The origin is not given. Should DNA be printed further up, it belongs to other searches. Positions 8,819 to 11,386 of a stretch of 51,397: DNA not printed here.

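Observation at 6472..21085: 14.6 kb, 11-gene single-strand operon combining LtaS-like, three GT-C-like, CDP-sugar, LicD and GtrB-like functions: candidate undescribed envelope glycopolymer system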

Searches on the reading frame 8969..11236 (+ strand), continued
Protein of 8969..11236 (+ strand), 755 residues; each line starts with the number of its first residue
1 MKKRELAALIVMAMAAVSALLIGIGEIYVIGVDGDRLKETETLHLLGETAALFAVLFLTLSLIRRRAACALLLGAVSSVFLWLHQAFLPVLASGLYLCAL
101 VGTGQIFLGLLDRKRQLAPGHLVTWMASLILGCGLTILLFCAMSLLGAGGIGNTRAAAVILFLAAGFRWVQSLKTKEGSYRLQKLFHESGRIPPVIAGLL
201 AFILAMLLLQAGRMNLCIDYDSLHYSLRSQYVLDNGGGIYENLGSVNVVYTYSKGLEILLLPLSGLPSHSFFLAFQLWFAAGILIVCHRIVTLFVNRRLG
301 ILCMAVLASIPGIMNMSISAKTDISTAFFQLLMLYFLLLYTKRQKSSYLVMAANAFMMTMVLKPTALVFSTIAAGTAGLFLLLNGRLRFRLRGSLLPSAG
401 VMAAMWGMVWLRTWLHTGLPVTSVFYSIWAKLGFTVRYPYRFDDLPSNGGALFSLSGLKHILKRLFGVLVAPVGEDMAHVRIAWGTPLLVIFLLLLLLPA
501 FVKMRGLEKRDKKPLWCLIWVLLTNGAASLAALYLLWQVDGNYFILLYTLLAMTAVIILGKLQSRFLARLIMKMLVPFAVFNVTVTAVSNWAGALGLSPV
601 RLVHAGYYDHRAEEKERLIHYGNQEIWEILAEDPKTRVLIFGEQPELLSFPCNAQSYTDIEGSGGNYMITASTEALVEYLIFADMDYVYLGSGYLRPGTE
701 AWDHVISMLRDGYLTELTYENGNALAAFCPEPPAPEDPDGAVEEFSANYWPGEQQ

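Call 59: search_protein_families(library=pfam, proteins=[L034:162-1310:+, L034:1261-3765:+, L034:3768-4715:+, L034:4708-5574:+, L034:5737-6342:+, L034:6433-7755:+, L034:7794-8900:+, L034:8834-9781:+, L057:11028-13529:+, L057:13618-14547:+], max_evalue=0.001)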
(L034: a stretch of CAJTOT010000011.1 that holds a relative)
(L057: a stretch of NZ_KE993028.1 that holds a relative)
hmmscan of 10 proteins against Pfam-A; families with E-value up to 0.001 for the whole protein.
L034:162-1310:+ (383 aa): 4 families
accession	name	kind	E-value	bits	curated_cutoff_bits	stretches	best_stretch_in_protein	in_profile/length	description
PF02518.31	HATPase_c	-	1.7e-26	93.3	26.4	1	257-365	2-109/111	Histidine kinase-, DNA gyrase B-, and HSP90-like ATPase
PF00512.31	HisKA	-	6.3e-18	65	26.9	1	144-209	2-65/66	His Kinase A (phospho-acceptor) domain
PF00672.30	HAMP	-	8.9e-11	42.4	25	1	81-132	2-53/53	HAMP domain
PF14501.12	HATPase_c_5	-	8.2e-07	29.3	22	1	261-363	6-99/102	GHKL domain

L034:1261-3765:+ (835 aa): 0 families

L034:3768-4715:+ (316 aa): 2 families
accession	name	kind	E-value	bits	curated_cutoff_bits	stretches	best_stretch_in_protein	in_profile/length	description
PF00005.33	ABC_tran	-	8.9e-31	107.7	25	1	18-161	2-137/137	ABC transporter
PF13304.12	AAA_21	-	1.4e-13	52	27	1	131-193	236-301/304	AAA domain, putative AbiEii toxin, Type IV TA system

L034:4708-5574:+ (289 aa): 2 families
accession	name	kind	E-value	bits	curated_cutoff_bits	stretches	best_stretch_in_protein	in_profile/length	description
PF12698.13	ABC2_membrane_3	-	8.9e-13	48.5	31.6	1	54-276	154-346/347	ABC-2 family transporter protein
PF12679.13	ABC2_membrane_2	-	6e-12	45.8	27.2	1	6-257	3-252/283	ABC-2 family transporter protein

L034:5737-6342:+ (202 aa): 3 families
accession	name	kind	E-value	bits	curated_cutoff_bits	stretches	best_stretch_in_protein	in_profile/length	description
PF13240.11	Zn_Ribbon_1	-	3.5e-06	27.1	25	1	164-184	2-21/23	zinc-ribbon domain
PF13248.11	Zn_ribbon_3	-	1.9e-05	24.4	27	1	163-185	4-25/26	zinc-ribbon domain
PF12773.13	DZR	-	0.00015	22.3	27.3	1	155-183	17-45/45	Double zinc ribbon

L034:6433-7755:+ (441 aa): 2 families
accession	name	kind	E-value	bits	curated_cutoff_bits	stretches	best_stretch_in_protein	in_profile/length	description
PF13421.11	Band_7_1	-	3.1e-20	73.2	24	1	52-265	10-206/211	SPFH domain-Band 7 family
PF01145.31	Band_7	-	3e-05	24.6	23.6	1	111-267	20-160/176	SPFH domain / Band 7 family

L034:7794-8900:+ (369 aa): 1 family
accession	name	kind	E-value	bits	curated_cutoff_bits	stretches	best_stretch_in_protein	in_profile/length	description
PF24460.1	DUF7575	-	0.00051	19.8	28.5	0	85-107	5-23/28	Domain of unknown function (DUF7575)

L034:8834-9781:+ (316 aa): 1 family
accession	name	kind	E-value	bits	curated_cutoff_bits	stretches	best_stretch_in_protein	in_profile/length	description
PF04536.20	TPM_phosphatase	-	4.6e-23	82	22.1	1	63-182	1-121/125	TPM domain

L057:11028-13529:+ (834 aa): 0 families

L057:13618-14547:+ (310 aa): 2 families
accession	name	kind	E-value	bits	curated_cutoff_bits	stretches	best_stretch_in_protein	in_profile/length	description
PF00535.33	Glycos_transf_2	-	3e-17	63.5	23.3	1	6-160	2-164/168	Glycosyl transferase family 2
PF13641.12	Glyco_tranf_2_3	-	9.6e-05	22.9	27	1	4-107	3-118/230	Glycosyltransferase like family 2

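Call 72: search_protein_families(library=ncbifam, proteins=[L087:4181-4906:+, L087:4903-5970:+, L087:6055-6636:+, L087:9192-9983:+, L087:246-3176:+], max_evalue=1e-10)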
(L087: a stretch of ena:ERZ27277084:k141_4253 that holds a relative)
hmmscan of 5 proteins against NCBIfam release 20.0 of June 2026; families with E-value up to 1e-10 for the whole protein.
L087:4181-4906:+ (242 aa): 17 families
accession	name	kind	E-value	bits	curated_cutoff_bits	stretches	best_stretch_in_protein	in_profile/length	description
NF049965.1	GlMnHpPGnyltfHddC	equivalog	8.3e-53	179.3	300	1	1-233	1-219/221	D-glycero-D-manno-heptose 1-phosphate guanosyltransferase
NF052502.1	man1P_GTase_Rv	exception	1.5e-49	168.7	440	1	1-240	1-235/352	mannose-1-phosphate guanylyltransferase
TIGR03992.1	Arch_glmU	subfamily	3e-37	128.5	292.1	1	1-226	1-218/393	bifunctional sugar-1-phosphate nucleotidylyltransferase/acetyltransferase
NF045761.1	NAMPUrTaseMurU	equivalog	4.7e-33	114.9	250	1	1-226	1-218/226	N-acetylmuramate alpha-1-phosphate uridylyltransferase MurU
NF041313.1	UDPGP_AglF_Halo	equivalog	1.1e-27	97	400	1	1-186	1-180/234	UTP--glucose-1-phosphate uridylyltransferase AglF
TIGR02623.1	G1P_cyt_trans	equivalog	7.8e-26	91.1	300.25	1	1-65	1-65/255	glucose-1-phosphate cytidylyltransferase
TIGR01208.1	rmlA_long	equivalog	3.3e-25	88.7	320.25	1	3-190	2-184/353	glucose-1-phosphate thymidylyltransferase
NF003670.0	PRK05293.1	equivalog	1.4e-19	70.3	470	1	2-230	6-253/382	glucose-1-phosphate adenylyltransferase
NF045697.1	MurNAcPUrMurU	equivalog_domain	1.5e-18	67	370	1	5-227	2-220/229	N-acetylmuramate alpha-1-phosphate uridylyltransferase MurU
NF041173.1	Sug_nt_acttase_Thmprot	equivalog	7.7e-17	61.3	600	1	1-194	1-182/405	bifunctional sugar-1-phosphate nucleotidylyltransferase/acetyltransferase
TIGR01173.1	glmU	equivalog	5.3e-16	58.5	366.85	1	1-187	1-179/452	bifunctional UDP-N-acetylglucosamine diphosphorylase/glucosamine-1-phosphate N-acetyltransferase GlmU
TIGR02091.1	glgC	equivalog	4.5e-15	55.6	424.9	1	2-230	2-254/364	glucose-1-phosphate adenylyltransferase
TIGR01099.1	galU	equivalog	3e-13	50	326.8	1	2-149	3-168/261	UTP--glucose-1-phosphate uridylyltransferase GalU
NF010934.1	PRK14354.1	equivalog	4.6e-12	45.2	450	1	3-187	2-179/447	bifunctional UDP-N-acetylglucosamine diphosphorylase/glucosamine-1-phosphate N-acetyltransferase GlmU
NF010933.0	PRK14353.1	equivalog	1.3e-11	43.8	505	1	2-187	7-186/453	bifunctional UDP-N-acetylglucosamine diphosphorylase/glucosamine-1-phosphate N-acetyltransferase GlmU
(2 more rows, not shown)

L087:4903-5970:+ (356 aa): 9 families
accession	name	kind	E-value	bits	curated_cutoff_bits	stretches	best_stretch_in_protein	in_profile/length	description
NF049969.1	GlMnHpPKinHddA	equivalog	1.8e-88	297.3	600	1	1-331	1-336/338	D-glycero-D-manno-heptose 7-phosphate kinase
NF009948.0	PRK13412.1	equivalog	7.7e-36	123.2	721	1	89-298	723-934/974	bifunctional fucokinase/fucose-1-phosphate guanylyltransferase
TIGR00549.1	mevalon_kin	equivalog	7.2e-22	78.2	163.05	1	32-297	20-275/276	mevalonate kinase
NF003036.0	PRK03926.1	equivalog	4.8e-18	65.3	403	1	49-317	41-285/302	mevalonate kinase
NF003705.0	PRK05322.1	equivalog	2.5e-17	62.7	385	0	27-161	38-181/388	galactokinase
NF003006.0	PRK03817.1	equivalog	8.2e-16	57.9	443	0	6-173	5-168/352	galactokinase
NF001816.0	PRK00555.1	equivalog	3.8e-14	52.4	509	0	235-313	261-338/363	galactokinase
TIGR00131.1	gal_kin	equivalog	2e-11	43.4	226.65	0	233-314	288-365/388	galactokinase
TIGR01920.1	Shik_kin_archae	equivalog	7.4e-11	41.9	126.85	0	73-165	50-143/266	shikimate kinase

L087:6055-6636:+ (194 aa): 8 families
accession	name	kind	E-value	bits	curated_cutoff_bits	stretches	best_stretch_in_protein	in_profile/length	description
NF006506.0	PRK08942.1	equivalog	1.4e-56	190.9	178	1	2-188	3-179/182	D-glycero-beta-D-manno-heptose 1,7-bisphosphate 7-phosphatase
TIGR00213.1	GmhB_yaeD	subfamily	2.2e-48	164.3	149.6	1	3-151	2-150/176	D-glycero-beta-D-manno-heptose 1,7-bisphosphate 7-phosphatase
TIGR01656.1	Histidinol-ppas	subfamily_domain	4.9e-40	136.8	84.15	1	3-148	1-142/149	histidinol-phosphate phosphatase domain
TIGR01662.1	HAD-SF-IIIA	subfamily_domain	4.7e-36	124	44.6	1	3-152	1-139/141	HAD-IIIA family hydrolase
NF050049.1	HBPPhtaseGmhB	domain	6.1e-34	117.3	250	1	2-150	3-142/171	D-glycero-alpha-D-manno-heptose-1,7-bisphosphate 7-phosphatase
NF005264.0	PRK06769.1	equivalog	9.2e-28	97.2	217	1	3-188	5-173/175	HAD-IIIA family hydrolase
NF003937.0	PRK05446.1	equivalog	4.5e-26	91.7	443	1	2-151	3-148/355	bifunctional histidinol-phosphatase/imidazoleglycerol-phosphate dehydratase HisB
TIGR01261.1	hisB_Nterm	equivalog_domain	1.4e-25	89.6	140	1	3-150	2-145/161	histidinol-phosphatase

L087:9192-9983:+ (264 aa): 0 families

L087:246-3176:+ (977 aa): 9 families
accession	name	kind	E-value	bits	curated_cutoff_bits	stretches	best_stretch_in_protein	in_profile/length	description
TIGR03965.1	mycofact_glyco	equivalog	2.2e-25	89.5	280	1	666-881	70-280/467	mycofactocin biosynthesis glycosyltransferase MftF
NF041875.1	EPS_EpsD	equivalog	1.9e-14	53.8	370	1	672-881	1-206/325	exopolysaccharide biosynthesis glycosyltransferase EpsD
TIGR04283.1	glyco_like_mftF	equivalog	2.4e-14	53.4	182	1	672-777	1-103/221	TIGR04283 family arsenosugar biosynthesis glycosyltransferase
NF007482.0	PRK10073.1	equivalog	1.5e-12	47.1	423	1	667-776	3-114/334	glycosyltransferase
TIGR03937.1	PgaC_IcaA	equivalog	4.3e-12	45.7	422.3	1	664-877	39-246/407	poly-beta-1,6-N-acetyl-D-glucosamine synthase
TIGR03111.1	glyc2_xrt_Gpos1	hypoth_equivalog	7.1e-12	44.8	363.95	1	659-782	39-167/439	TIGR03111 family XrtG-associated glycosyltransferase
NF038299.1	EPS_HpsN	equivalog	1.3e-11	44.1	425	1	670-901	1-240/317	hormogonium polysaccharide biosynthesis glycosyltransferase HpsN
NF053739.1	GlytfEpsEBac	equivalog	7.4e-11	41.5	450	0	670-791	1-126/265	glycosyltransferase EpsE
NF047683.1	TeichurnBiosyTuaG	equivalog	9.6e-11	41.8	400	0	668-775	4-114/252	teichuronic acid biosynthesis protein TuaG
